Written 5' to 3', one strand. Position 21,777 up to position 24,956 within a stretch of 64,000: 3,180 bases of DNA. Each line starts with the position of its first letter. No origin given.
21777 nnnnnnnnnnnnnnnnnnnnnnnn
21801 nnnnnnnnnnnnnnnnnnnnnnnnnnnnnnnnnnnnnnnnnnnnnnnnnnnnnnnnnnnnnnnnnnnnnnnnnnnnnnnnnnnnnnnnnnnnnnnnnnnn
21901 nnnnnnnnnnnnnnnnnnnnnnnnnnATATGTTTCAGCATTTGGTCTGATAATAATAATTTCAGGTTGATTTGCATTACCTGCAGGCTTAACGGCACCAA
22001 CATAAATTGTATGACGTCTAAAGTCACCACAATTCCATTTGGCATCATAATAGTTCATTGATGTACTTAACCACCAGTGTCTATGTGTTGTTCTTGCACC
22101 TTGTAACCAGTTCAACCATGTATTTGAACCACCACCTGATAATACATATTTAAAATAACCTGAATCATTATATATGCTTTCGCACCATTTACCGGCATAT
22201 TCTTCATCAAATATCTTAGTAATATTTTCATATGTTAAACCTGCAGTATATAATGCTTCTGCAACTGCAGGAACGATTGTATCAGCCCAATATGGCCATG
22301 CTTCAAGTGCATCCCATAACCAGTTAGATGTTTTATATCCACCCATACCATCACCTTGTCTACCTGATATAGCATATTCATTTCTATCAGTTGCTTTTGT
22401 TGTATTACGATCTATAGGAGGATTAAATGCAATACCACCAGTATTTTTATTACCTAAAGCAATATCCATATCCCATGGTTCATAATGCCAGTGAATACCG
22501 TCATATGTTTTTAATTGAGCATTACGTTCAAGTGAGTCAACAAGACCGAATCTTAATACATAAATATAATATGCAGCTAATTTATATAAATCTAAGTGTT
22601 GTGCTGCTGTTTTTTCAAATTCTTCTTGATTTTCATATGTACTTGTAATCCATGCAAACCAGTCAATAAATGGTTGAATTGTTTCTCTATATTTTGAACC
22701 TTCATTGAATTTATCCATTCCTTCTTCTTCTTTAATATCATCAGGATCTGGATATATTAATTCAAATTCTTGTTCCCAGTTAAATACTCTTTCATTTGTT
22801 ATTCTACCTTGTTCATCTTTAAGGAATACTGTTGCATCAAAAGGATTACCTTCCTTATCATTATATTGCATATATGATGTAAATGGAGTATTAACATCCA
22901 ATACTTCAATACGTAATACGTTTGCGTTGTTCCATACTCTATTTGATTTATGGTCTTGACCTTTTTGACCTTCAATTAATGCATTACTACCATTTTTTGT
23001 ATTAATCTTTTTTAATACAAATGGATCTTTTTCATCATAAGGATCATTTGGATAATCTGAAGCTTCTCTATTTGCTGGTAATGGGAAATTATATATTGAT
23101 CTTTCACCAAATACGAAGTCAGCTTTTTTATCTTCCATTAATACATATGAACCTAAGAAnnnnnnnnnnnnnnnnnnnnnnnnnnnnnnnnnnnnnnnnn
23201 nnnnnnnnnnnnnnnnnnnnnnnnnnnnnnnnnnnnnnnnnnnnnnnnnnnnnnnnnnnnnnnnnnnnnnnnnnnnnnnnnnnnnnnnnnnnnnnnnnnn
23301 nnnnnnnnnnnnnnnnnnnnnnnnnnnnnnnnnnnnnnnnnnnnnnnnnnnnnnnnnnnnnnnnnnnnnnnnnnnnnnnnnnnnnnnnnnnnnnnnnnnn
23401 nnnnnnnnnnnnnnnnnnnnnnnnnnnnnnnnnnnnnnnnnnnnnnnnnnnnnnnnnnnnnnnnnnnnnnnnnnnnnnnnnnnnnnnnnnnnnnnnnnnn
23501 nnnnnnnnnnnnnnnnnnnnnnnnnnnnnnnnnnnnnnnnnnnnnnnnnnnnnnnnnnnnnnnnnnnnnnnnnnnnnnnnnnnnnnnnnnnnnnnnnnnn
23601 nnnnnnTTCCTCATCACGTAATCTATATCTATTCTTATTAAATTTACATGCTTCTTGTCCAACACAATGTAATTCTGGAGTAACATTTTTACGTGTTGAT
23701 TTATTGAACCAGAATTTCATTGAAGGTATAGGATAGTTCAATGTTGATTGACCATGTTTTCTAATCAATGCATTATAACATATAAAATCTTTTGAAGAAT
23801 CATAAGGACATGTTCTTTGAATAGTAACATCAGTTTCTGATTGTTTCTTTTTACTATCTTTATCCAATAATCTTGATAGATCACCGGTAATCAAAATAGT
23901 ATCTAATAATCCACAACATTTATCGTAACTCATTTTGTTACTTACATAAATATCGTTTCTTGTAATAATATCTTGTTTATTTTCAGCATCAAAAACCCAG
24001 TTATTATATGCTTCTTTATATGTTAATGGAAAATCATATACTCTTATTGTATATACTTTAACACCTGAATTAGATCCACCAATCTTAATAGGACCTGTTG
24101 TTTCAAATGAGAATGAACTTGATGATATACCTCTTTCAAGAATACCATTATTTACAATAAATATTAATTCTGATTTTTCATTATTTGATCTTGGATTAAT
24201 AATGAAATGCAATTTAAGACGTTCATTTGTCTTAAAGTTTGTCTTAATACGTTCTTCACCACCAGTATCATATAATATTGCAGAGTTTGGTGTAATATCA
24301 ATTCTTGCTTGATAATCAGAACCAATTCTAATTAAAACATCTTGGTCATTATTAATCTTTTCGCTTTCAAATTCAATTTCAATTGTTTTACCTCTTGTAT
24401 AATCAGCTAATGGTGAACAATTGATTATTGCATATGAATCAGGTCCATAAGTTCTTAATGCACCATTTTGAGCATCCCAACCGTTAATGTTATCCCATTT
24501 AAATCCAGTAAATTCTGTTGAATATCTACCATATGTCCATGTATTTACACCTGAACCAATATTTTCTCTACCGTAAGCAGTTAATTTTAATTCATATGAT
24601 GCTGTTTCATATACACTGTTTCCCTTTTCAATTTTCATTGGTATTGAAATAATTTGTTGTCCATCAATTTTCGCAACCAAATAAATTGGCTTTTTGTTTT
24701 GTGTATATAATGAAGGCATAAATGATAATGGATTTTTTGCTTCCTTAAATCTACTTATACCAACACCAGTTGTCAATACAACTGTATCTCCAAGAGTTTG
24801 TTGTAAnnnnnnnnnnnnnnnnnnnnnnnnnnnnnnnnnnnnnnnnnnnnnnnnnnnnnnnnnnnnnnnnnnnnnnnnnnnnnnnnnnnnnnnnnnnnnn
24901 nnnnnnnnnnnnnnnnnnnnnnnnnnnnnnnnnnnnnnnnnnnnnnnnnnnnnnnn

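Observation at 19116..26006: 2296-aa fibre-block protein with a central CotH-like (atypical kinase/invasin fold) domain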

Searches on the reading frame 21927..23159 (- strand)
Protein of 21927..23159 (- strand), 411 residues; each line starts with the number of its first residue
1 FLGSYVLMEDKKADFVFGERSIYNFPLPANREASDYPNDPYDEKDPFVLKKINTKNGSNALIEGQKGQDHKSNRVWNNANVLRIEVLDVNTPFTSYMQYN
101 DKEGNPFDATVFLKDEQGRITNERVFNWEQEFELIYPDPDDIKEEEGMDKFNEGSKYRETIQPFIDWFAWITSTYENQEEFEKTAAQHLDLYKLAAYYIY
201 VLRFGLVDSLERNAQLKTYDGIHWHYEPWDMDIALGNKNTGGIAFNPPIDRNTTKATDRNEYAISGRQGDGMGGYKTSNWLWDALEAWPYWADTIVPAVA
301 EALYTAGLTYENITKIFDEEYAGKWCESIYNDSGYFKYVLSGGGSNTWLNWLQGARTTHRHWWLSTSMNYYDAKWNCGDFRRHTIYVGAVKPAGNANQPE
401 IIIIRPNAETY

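Call 25: search_solved_structures(query=A2, max_evalue=10, show_alignments=3)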
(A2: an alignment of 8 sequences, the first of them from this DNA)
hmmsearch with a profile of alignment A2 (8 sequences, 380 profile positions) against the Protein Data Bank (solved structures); distinct sequences matched with E-value up to 10: 0.

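Call 55: search_protein_representatives(alignment_id=A2)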
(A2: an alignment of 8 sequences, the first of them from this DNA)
Query: 8 sequences, 380 profile positions. Proteins with E-value up to 0.001 (for the whole library): 1407; up to 1e-10: 815; up to 1e-30: 260. The best 150 are listed.
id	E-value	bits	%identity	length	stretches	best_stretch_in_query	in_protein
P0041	1.9e-178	609.8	-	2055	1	1-380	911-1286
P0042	4.6e-171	585.5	-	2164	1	1-380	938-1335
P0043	1.8e-166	570.4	-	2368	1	1-380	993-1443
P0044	5.0e-166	568.9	-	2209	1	1-380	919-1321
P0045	1.1e-165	567.8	-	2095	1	1-380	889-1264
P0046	5.8e-165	565.4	-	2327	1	1-380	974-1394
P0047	7.8e-165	565.0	-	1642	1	1-380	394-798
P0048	1.1e-163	561.3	-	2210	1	1-380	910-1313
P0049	1.2e-163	561.1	-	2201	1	1-380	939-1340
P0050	4.5e-163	559.2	-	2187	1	1-380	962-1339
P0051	1.8e-162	557.2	-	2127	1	1-380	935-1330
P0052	2.7e-162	556.6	-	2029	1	1-380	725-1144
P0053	5.8e-162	555.6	-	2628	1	1-380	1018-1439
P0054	1.6e-161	554.1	-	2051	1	1-380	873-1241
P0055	3.3e-161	553.1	-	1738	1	1-380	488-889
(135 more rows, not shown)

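Call 96: find_related_loci(query=A2, collection=genome_contigs, flank=3000)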
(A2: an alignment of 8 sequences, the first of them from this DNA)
Query A2 (411 aa) in genome_contigs; peptide patterns used: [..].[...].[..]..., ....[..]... (x = any residue, [..] = any of these).
64 stretches matched a pattern; 2 encode a relative of the query (tblastn E <= 1e-3); 2 distinct loci.
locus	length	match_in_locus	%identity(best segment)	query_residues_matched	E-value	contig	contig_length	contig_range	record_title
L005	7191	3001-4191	49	1-411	1e-123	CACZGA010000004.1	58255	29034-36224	MAG: uncultured Erysipelotrichaceae bacterium isolate RUG12586 genome assembly, contig: RUG12586_asm_4, whole genome sho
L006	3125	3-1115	46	60-411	2e-101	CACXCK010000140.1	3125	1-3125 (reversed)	MAG: uncultured Erysipelotrichaceae bacterium isolate RUG11127 genome assembly, contig: RUG11127_asm_140, whole genome s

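Call 97: find_related_loci(query=A2, collection=viral_contigs, flank=10000)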
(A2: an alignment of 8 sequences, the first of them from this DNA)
Query A2 (411 aa) in viral_contigs; peptide patterns used: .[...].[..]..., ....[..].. (x = any residue, [..] = any of these).
158 stretches matched a pattern; 40 encode a relative of the query (tblastn E <= 1e-3); 37 distinct loci.
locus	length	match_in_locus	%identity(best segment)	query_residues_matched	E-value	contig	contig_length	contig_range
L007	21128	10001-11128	57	1-411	9e-149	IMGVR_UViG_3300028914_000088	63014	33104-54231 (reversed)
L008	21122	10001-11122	54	1-411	2e-148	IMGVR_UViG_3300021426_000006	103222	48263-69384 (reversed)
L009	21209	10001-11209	55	1-411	2e-148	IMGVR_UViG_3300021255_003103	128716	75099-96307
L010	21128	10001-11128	58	1-411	5e-146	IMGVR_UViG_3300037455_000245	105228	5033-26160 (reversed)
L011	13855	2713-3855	57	1-411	3e-145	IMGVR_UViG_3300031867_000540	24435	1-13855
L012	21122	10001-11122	57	1-411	5e-145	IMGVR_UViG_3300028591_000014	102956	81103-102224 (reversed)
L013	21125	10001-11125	54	1-411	2e-143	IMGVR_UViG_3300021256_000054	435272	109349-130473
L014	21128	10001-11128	55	1-411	2e-143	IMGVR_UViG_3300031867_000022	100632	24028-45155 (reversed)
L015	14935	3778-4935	54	1-411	2e-142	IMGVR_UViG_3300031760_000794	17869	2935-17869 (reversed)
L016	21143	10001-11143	54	1-411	4e-141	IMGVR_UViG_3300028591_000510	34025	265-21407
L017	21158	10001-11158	54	1-411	7e-141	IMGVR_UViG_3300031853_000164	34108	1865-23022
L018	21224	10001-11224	51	1-411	5e-140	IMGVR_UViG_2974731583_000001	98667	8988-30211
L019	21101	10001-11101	53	1-411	3e-139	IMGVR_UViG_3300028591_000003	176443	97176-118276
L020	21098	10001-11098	53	1-411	1e-135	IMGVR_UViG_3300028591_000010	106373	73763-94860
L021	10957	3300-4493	51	1-411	5e-131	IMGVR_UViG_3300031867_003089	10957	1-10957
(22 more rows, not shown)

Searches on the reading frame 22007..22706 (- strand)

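Call 28: search_protein_families(library=pfam, proteins=[window:22007-22706:-], max_evalue=10)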
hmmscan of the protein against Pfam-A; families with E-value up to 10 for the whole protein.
window:22007-22706:- (233 aa): 2 families
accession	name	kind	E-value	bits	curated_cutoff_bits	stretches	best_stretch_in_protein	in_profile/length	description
PF08757.17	CotH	-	5.2e-07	29.9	23.8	1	5-164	140-275/322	CotH kinase protein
PF11632.14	LcnG-beta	-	0.043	14.4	29.4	1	189-204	23-38/61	Lactococcin G-beta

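Call 39: search_solved_structures(query=window:22007-22706:-, max_evalue=10, show_alignments=3)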
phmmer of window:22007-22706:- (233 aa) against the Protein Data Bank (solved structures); distinct sequences matched with E-value up to 10: 2.
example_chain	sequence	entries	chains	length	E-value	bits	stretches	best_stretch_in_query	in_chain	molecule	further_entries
1tfd_A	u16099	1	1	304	0.75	12.4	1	141-214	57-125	TRANSFERRIN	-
1jnf_A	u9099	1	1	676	1.9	11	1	142-212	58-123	serotransferrin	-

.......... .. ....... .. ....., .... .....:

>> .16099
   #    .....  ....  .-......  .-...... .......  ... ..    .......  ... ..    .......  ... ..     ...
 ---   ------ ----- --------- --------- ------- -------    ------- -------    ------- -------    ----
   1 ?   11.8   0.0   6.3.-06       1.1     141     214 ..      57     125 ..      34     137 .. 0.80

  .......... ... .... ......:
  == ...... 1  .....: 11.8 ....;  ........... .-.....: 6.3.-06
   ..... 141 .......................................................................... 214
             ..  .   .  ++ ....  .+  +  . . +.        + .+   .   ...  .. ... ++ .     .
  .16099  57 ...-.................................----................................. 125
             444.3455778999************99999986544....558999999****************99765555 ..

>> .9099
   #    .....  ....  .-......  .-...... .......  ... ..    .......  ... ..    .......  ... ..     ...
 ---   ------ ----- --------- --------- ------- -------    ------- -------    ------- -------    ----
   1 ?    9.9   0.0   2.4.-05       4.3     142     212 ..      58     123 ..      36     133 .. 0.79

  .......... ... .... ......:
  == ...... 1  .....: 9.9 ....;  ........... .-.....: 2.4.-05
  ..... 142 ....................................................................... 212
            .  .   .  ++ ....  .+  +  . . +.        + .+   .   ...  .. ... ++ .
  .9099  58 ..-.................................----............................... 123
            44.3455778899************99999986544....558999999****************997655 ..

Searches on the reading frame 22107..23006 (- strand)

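Call 8: search_protein_families(library=pfam, proteins=[window:22107-23006:-], max_evalue=10)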
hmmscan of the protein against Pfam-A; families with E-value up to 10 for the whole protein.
window:22107-23006:- (300 aa): 1 family
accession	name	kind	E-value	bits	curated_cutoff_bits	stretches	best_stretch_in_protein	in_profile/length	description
PF08757.17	CotH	-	8.5e-08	32.5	23.8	1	67-249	98-261/322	CotH kinase protein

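Call 93: search_protein_families(library=ncbifam, proteins=[window:22107-23006:-], max_evalue=1)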
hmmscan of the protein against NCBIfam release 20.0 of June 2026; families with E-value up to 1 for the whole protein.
window:22107-23006:- (300 aa): 0 families

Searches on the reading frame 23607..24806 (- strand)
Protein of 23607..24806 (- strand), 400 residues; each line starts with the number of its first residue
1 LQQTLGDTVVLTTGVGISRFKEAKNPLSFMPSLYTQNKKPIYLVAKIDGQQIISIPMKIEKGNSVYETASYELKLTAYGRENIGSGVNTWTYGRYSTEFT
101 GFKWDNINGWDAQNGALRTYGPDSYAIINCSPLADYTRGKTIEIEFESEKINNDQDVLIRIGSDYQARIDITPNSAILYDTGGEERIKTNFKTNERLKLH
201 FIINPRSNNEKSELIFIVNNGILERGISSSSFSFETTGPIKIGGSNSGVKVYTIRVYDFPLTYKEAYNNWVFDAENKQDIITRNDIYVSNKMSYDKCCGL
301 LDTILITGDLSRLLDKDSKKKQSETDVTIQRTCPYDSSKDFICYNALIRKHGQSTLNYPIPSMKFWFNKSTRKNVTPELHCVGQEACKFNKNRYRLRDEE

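Call 28: search_protein_families(library=pfam, proteins=[window:23607-24806:-], max_evalue=10)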
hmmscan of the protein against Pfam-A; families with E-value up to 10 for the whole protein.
window:23607-24806:- (400 aa): 1 family
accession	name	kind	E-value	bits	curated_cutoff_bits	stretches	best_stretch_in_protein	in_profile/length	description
PF01448.29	ELM2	-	0.11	13.8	21.7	1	159-170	1-12/53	ELM2 domain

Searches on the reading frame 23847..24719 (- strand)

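Call 74: search_protein_families(library=pfam, proteins=[window:23847-24719:-], max_evalue=1)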
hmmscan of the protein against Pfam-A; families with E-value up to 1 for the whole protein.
window:23847-24719:- (291 aa): 1 family
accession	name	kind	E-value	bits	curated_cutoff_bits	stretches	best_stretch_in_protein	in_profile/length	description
PF01448.29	ELM2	-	0.082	14.2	21.7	1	130-141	1-12/53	ELM2 domain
